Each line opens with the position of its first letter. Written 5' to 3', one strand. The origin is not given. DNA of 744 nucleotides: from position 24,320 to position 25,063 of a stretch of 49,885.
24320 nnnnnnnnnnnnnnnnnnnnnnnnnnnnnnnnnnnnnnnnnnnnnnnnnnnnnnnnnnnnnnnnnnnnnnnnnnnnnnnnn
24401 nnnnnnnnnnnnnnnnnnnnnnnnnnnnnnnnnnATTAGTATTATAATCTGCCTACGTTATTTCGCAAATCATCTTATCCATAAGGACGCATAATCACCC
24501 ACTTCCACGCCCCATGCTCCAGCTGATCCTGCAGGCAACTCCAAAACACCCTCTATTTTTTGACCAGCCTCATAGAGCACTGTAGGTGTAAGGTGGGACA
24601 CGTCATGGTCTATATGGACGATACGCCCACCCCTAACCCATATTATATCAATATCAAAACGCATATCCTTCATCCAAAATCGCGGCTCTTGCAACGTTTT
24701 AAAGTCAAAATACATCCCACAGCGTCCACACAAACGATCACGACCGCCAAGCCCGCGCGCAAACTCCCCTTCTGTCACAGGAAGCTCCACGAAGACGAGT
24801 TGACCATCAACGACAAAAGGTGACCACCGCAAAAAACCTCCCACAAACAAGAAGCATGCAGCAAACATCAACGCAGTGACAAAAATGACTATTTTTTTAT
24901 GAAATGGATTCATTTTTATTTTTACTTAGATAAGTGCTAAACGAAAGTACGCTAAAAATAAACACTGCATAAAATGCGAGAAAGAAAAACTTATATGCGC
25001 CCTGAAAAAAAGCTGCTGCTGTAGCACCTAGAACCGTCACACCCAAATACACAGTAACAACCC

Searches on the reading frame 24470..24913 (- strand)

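Call 39: search_protein_families(library=pfam, proteins=[window:24470-24913:-], max_evalue=0.001)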
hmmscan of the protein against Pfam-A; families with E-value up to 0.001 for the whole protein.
window:24470-24913:- (147 aa): 1 family
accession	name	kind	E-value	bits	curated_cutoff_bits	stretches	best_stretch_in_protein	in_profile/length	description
PF02643.20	DUF192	-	7.8e-21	74.5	27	1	42-141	3-93/96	Uncharacterized ACR, COG1430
